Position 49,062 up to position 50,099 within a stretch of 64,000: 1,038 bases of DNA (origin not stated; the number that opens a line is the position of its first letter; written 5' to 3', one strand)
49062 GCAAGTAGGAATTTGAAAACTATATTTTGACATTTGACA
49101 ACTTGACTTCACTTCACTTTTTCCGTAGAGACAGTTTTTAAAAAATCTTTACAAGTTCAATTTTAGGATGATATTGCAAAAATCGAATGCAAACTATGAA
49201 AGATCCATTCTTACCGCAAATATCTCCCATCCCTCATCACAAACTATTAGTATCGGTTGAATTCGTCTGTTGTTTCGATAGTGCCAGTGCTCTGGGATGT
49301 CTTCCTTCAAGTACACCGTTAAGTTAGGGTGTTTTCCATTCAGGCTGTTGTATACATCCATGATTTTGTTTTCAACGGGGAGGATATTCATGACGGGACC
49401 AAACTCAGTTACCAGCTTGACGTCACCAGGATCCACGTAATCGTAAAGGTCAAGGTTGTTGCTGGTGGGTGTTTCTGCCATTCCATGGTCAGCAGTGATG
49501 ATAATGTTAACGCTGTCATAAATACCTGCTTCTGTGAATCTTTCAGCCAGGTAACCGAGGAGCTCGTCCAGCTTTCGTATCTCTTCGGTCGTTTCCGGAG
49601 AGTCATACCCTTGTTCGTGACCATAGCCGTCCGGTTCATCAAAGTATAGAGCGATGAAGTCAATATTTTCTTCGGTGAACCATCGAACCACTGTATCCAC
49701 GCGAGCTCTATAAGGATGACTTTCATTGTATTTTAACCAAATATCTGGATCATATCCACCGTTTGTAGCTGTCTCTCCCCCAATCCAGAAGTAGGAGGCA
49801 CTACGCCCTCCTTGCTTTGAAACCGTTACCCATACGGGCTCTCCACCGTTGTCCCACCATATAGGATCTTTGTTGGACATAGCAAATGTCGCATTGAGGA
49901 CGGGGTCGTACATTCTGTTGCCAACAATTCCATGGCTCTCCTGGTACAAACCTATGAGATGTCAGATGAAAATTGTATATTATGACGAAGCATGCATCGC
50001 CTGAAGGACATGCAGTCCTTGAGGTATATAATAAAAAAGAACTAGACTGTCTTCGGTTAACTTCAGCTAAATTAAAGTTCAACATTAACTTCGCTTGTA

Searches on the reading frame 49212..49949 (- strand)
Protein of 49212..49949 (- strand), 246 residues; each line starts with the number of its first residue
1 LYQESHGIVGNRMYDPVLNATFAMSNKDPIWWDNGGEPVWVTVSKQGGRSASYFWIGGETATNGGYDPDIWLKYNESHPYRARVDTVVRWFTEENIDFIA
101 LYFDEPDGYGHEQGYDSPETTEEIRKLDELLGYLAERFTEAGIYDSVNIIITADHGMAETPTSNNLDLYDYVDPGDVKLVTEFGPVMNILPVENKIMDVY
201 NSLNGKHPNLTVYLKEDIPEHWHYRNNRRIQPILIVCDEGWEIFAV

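Call 13: find_homologous_proteins(query=window:49212-49949:-)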
Query seq(246 aa) (246 aa): 92 proteins with E <= 0.001 among 210 candidates.
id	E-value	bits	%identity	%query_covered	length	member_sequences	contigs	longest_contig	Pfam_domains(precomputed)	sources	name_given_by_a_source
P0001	2.7e-168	576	100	100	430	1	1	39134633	PF01676.24,PF01663.28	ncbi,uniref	ncbi:ectonucleotide pyrophosphatase/phosphodiesterase family member 5-like [Ptychodera flava]|uniref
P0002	2.8e-112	392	65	99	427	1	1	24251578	PF01676.24,PF01663.28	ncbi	ncbi:ectonucleotide pyrophosphatase/phosphodiesterase family member 5-like [Glandiceps talaboti]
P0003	4.2e-93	330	58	100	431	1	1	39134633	PF01676.24,PF01663.28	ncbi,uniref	ncbi:bis(5'-adenosyl)-triphosphatase enpp4-like [Ptychodera flava]|uniref:bis(5'-adenosyl)-triphosph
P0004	3.7e-68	248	48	99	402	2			PF01663.28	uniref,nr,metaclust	uniref:Ectonucleotide pyrophosphatase/phosphodiesterase family member 5-like n=1 Tax=Saccoglossus ko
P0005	3.0e-67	245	59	74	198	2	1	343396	PF01676.24,PF01663.28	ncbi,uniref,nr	ncbi:ectonucleotide pyrophosphatase/phosphodiesterase family member 7-like [Saccoglossus kowalevskii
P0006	1.1e-59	220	42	100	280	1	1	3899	PF01663.28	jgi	jgi:ectonucleotide pyrophosphatase/phosphodiesterase family protein 5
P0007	1.9e-58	216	44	99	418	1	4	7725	PF01676.24,PF01663.28,PF00884.29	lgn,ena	-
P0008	1.2e-55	207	42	99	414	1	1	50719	PF01676.24,PF01663.28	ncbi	-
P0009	7.5e-55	204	41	99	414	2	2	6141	PF01663.28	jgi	jgi:predicted AlkP superfamily pyrophosphatase or phosphodiesterase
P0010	4.4e-54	202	40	99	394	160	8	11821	PF01663.28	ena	-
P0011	2.3e-53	199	41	99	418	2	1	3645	PF01663.28,PF00884.29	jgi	-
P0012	1.3e-50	190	39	99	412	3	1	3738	PF01663.28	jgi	jgi:predicted AlkP superfamily pyrophosphatase or phosphodiesterase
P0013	2.9e-50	189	41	99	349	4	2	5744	PF01676.24,PF01663.28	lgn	-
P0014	4.1e-50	189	38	99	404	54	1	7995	PF01663.28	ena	-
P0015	4.5e-48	182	40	99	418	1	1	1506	PF01663.28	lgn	-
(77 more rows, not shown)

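Call 20: find_encoding_contigs(protein=P0003, flank=10000, max_places=3)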
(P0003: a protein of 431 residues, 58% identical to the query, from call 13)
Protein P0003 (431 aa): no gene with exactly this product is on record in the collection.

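Call 21: find_encoding_contigs(protein=P0001, flank=10000, max_places=3)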
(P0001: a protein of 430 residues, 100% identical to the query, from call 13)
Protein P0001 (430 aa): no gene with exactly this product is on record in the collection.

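Call 57: find_encoding_contigs(protein=P0002, flank=10000, max_places=2)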
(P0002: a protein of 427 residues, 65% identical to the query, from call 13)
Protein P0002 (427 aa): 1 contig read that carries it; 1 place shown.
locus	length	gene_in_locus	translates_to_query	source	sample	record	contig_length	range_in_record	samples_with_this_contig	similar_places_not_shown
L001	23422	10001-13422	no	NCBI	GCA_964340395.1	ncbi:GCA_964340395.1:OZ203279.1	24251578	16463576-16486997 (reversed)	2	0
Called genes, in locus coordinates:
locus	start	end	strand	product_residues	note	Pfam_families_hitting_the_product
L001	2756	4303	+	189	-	PF10250:O-FucT (weak)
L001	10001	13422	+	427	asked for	PF01663:Phosphodiest, PF01676:Metalloenzyme (weak)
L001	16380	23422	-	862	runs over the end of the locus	PF17794:Vault_2, PF01505:Vault, PF17796:Vault_4, PF17795:Vault_3, PF11978:MVP_shoulder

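Call 68: list_cluster_members(proteins=[P0093, P0001])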
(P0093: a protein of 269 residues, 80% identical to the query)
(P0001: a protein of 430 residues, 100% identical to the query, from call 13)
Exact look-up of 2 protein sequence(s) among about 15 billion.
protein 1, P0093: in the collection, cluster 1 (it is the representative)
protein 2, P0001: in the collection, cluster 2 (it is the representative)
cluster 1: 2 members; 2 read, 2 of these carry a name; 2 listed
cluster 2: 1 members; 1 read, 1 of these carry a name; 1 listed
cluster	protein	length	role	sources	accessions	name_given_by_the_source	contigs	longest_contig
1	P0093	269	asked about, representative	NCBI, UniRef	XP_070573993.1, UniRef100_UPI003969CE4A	histamine H2 receptor-like [Ptychodera flava] | histamine H2 receptor-like n=1 Tax=Ptychodera flava TaxID=63121 RepID=UPI003969CE4A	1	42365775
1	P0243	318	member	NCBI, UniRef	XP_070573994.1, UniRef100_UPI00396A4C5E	beta-2 adrenergic receptor-like [Ptychodera flava] | beta-2 adrenergic receptor-like n=1 Tax=Ptychodera flava TaxID=63121 RepID=UPI00396A4C5E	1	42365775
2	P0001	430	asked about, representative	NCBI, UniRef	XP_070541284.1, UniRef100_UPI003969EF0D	ectonucleotide pyrophosphatase/phosphodiesterase family member 5-like [Ptychodera flava] | ectonucleotide pyrophosphatase/phosphodiesterase family member 5-like n=1 Tax=Ptychodera ...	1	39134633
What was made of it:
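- Host organism: an exon in the window is 100% identical to XP_070541284.1 of P. flava (calls 13, 68).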

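Call 73: find_encoding_contigs(protein=P0243, flank=10000, max_places=3)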
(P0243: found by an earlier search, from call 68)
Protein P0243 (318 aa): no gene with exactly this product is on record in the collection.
